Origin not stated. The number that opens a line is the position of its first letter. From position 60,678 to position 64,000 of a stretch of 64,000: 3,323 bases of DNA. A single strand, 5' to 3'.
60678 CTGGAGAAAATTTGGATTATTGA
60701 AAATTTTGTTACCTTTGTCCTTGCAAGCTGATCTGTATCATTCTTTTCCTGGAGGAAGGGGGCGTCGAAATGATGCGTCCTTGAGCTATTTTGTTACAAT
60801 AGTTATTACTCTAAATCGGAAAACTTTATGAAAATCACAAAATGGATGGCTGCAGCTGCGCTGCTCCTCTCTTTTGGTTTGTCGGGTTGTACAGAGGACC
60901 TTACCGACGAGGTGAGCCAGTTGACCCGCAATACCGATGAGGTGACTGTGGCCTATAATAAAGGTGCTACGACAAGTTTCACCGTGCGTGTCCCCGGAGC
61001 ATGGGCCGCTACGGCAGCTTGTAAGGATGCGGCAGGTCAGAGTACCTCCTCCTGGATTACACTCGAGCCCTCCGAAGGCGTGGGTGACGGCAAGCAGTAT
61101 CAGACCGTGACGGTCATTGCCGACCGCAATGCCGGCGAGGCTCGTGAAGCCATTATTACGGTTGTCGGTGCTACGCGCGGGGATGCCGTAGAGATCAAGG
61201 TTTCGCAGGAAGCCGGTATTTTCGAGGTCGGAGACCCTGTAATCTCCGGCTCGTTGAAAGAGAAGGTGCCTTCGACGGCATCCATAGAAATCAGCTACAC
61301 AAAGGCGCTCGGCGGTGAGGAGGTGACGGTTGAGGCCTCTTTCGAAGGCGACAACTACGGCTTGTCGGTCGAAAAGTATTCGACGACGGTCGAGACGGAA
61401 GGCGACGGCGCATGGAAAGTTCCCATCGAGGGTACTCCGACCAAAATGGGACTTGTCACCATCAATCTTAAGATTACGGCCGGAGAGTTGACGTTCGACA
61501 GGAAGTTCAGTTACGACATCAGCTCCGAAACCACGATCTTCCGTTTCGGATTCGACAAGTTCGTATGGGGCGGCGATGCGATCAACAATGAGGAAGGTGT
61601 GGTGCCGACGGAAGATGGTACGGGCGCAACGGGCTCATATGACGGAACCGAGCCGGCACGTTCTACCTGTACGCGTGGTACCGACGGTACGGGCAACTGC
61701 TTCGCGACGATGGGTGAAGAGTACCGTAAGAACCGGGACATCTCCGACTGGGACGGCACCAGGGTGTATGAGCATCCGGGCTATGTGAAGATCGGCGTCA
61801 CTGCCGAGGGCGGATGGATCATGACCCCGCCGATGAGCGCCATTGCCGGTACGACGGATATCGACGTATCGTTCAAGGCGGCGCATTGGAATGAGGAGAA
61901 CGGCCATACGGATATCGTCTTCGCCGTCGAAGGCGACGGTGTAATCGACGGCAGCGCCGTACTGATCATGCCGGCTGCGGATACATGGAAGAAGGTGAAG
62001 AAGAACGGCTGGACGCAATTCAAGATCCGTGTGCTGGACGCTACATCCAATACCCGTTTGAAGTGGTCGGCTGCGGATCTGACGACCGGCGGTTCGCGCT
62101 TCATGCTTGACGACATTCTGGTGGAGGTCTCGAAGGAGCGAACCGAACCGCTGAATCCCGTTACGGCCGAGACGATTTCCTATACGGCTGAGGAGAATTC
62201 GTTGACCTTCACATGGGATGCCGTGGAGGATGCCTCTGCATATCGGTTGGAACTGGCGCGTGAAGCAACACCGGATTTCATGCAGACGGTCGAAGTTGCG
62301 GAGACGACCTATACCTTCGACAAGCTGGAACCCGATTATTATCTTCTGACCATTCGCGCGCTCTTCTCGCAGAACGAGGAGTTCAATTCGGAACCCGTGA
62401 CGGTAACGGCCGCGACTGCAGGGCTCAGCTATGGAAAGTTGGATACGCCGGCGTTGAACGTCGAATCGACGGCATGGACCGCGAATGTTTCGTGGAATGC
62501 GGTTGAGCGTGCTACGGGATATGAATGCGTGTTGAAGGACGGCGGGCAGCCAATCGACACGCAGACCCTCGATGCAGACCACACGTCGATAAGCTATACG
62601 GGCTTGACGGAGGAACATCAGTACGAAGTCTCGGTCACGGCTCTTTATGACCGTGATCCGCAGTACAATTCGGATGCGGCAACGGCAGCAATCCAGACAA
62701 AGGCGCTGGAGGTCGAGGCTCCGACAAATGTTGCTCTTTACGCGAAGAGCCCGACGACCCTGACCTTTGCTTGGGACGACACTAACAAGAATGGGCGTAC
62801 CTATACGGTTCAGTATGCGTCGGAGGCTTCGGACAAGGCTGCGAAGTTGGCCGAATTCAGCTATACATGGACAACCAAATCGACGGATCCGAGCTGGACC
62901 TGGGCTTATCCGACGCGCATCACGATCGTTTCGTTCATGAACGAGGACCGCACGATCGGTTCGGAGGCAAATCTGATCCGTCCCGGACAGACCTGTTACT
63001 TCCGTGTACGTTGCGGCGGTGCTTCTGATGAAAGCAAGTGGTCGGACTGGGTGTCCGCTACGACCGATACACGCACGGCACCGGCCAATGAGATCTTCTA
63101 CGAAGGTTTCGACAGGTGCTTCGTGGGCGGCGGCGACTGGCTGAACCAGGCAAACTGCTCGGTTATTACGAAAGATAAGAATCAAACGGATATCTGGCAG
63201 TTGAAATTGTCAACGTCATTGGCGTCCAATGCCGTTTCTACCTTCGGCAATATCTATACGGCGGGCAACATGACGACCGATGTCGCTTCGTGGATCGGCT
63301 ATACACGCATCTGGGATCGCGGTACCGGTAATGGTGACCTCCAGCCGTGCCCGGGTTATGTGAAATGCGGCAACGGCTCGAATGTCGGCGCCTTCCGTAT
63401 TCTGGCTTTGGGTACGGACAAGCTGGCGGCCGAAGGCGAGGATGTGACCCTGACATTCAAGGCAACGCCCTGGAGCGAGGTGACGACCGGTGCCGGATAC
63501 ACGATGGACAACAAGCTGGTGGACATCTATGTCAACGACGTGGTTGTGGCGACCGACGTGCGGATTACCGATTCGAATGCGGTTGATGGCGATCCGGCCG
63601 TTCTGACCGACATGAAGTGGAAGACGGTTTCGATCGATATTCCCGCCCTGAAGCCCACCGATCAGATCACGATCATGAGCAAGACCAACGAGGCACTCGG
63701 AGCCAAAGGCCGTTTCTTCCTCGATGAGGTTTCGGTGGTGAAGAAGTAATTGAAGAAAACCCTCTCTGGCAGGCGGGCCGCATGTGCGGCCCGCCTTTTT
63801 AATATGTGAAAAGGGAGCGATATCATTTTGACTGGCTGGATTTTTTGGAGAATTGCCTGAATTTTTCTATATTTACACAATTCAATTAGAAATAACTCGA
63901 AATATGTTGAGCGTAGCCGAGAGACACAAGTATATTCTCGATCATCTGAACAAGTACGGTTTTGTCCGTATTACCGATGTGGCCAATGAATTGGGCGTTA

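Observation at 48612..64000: CAZyme-free SusCD locus built from phosphoesterases: candidate phosphodiester-polymer utilisation system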

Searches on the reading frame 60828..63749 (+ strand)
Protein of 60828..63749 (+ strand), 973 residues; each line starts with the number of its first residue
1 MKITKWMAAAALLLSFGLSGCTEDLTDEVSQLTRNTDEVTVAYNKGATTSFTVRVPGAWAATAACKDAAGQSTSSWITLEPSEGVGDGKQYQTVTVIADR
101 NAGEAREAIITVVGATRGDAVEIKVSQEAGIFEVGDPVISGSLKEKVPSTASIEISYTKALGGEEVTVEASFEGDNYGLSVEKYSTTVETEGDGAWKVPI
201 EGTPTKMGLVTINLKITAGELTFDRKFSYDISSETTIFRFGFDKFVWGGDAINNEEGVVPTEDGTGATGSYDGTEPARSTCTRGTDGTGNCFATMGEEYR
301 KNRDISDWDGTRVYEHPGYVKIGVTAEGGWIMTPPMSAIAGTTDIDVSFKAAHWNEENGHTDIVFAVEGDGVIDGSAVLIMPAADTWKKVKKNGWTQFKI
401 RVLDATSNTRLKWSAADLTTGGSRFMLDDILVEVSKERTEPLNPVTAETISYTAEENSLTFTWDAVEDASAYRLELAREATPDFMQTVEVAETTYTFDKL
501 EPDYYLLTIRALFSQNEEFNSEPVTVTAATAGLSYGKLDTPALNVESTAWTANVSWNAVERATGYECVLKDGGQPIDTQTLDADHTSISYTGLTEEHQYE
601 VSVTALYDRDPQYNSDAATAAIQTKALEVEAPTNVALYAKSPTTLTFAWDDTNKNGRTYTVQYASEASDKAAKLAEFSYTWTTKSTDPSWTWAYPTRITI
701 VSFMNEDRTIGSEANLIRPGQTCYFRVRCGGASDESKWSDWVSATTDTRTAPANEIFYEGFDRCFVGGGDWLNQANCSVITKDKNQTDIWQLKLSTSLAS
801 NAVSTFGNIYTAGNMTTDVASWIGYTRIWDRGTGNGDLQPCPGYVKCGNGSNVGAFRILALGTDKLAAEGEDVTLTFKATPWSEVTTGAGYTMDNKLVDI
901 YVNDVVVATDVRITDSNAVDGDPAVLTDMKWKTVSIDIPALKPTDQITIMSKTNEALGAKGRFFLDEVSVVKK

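Call 5: search_protein_families(library=pfam, proteins=[window:60828-63749:+], max_evalue=0.01)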
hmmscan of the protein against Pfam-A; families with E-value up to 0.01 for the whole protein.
window:60828-63749:+ (973 aa): 6 families
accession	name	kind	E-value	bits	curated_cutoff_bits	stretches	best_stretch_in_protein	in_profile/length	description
PF13004.13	BACON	-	2.1e-09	37.6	25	1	71-128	6-61/61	Putative binding domain, N-terminal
PF00041.27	fn3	-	9.2e-09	35.8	25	2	546-609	10-72/84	Fibronectin type III domain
PF16383.10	DUF4992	-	8.5e-05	22.8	29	1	544-621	58-138/183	Domain of unknown function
PF16656.11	Pur_ac_phosph_N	-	0.00093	20.2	30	0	632-746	1-93/93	Purple acid Phosphatase, N-terminal domain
PF19190.6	BACON_2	-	0.0029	17.9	25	1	69-124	37-90/94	Viral BACON domain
PF18611.7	IL3Ra_N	-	0.0054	17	26.1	0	543-604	2-65/78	IL-3 receptor alpha chain N-terminal domain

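Call 6: search_protein_families(library=ncbifam, proteins=[window:60828-63749:+], max_evalue=0.01)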
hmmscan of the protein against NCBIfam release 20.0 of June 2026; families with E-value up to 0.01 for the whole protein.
window:60828-63749:+ (973 aa): 1 family
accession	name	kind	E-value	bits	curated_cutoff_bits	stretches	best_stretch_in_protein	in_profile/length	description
NF052644.1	T9SS_DNase_Rie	equivalog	9.1e-18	64.5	260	1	284-465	33-200/251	T9SS-dependent surface endonuclease, AS87_RS02955 family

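Call 15: search_solved_structures(query=window:60828-63749:+, max_evalue=0.1)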
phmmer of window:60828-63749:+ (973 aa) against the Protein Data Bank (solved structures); distinct sequences matched with E-value up to 0.1: 8.
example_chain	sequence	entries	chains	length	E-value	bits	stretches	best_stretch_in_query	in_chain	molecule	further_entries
6xax_B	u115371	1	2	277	2.2e-05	25.9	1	554-666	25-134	Fibronectin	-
1fnh_A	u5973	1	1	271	3.1e-05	25.5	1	545-667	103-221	PROTEIN (FIBRONECTIN)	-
3r8q_A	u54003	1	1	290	3.9e-05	25.2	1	546-667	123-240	Fibronectin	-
1tdq_A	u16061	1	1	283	0.0015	19.9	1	581-708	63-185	Tenascin-R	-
4lxo_A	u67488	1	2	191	0.015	16.5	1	550-670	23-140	Fibronectin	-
9p6s_C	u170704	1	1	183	0.019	16.3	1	553-677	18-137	Fibronectin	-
9w18_A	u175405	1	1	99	0.049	14.9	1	544-611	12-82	Fibronectin3-6847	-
3teu_A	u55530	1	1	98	0.057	14.7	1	540-610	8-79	Fibcon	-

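Call 39: find_homologous_proteins(query=window:60828-63749:+, region=225-470, max_evalue=0.00001)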
Query window:60828-63749:+, residues 225-470 (246 aa): 30 proteins with E <= 0.00001 among 3029 candidates.
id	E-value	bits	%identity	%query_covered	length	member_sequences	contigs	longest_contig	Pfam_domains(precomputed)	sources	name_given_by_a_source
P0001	1.0e-157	541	97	100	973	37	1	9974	PF13004.14,PF00041.28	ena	-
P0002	4.8e-131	454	80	100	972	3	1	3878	PF13004.14,PF00041.28,PF16656.12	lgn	-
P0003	2.2e-97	344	63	100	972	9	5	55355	PF13004.14,PF00041.28,PF16656.12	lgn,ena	-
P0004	4.5e-95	336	59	100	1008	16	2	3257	PF13004.14,PF00041.28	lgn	-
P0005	2.0e-47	180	40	98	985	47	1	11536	PF13004.14,PF00041.28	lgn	-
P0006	4.7e-47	179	39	98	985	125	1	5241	PF13004.14,PF00041.28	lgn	-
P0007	1.4e-45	174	39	98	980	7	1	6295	PF00041.28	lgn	-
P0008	8.7e-45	171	40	98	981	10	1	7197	PF00041.28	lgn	-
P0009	1.2e-44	171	41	100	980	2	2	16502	PF00041.28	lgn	-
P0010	5.7e-44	169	40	98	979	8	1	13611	PF00041.28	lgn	-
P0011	1.7e-43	167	42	98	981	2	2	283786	PF00041.28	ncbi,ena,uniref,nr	ncbi:fibronectin type III domain-containing protein [uncultured Alistipes sp.]|uniref:fibronectin ty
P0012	5.0e-42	162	39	98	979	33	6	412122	PF00041.28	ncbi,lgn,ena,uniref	ncbi:fibronectin type III domain-containing protein [Alistipes sp.]|uniref:fibronectin type III doma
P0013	8.0e-42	162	38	98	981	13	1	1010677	PF00041.28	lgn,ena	-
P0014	3.2e-41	160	40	98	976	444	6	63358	PF24421.2,PF13004.14,PF00041.28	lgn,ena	-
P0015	4.4e-41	159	36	100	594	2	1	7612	PF00041.28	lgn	-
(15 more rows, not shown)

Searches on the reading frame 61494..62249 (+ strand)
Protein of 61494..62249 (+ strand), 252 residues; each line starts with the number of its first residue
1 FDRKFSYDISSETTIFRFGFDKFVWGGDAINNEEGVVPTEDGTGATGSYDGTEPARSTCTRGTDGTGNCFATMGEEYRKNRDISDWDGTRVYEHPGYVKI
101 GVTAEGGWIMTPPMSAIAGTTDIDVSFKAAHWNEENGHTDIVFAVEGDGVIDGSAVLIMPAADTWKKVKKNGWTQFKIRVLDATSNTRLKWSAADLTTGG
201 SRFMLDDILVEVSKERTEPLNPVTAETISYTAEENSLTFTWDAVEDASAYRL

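Call 38: predict_structure(protein=window:61494-62249:+)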
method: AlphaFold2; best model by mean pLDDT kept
length: 252 residues; sequences in the alignment: 1
mean_pLDDT: 37.0   pTM: 0.36
mean pLDDT of the five models: 37.0, 32.3, 28.9, 28.6, 25.7
residues with pLDDT >= 90: 0; 70-90: 0; 50-70: 53; < 50: 199
segments of 3 or more residues with pLDDT < 50: 1-123, 128-133, 154-175, 193-207, 214-228, 230-235, 242-252
pLDDT, mean of each block of 10 residues (from residue 1): 25 26 24 26 29 31 30 28 25 25 28 33 49 51 55 44 33 47 58 42 43 44 38 49 43 32
secondary structure, 60 per line:
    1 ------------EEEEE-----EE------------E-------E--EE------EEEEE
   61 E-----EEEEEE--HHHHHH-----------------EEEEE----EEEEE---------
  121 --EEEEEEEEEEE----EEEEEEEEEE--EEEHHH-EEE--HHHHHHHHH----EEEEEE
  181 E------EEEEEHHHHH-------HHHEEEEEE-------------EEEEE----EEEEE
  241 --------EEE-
elements in order: E13-17 E56-61 E67-72 H75-80 E98-102 E107-111 E123-133 E138-147 E150-152 E157-159 H162-170 E175-181 E188-192 H193-197 E208-213 E227-231 E236-240 E249-251

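Call 83: find_homologous_proteins(query=window:61527-62132:+, max_evalue=0.001)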
Query window:61527-62132:+: 285 candidates shared short words with the query, none scored E <= 0.001.

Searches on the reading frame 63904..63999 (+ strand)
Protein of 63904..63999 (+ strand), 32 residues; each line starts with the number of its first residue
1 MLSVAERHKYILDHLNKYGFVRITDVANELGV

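Call 5: search_protein_families(library=pfam, proteins=[window:63904-63999:+], max_evalue=0.01)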
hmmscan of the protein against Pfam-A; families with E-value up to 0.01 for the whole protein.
window:63904-63999:+ (32 aa): 1 family
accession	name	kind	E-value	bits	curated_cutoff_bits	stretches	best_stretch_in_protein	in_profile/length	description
PF08220.18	HTH_DeoR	-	0.0029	17.8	21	1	7-32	1-26/57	DeoR-like helix-turn-helix domain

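Call 6: search_protein_families(library=ncbifam, proteins=[window:63904-63999:+], max_evalue=0.01)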
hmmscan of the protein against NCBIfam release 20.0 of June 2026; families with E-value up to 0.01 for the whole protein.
window:63904-63999:+ (32 aa): 0 families
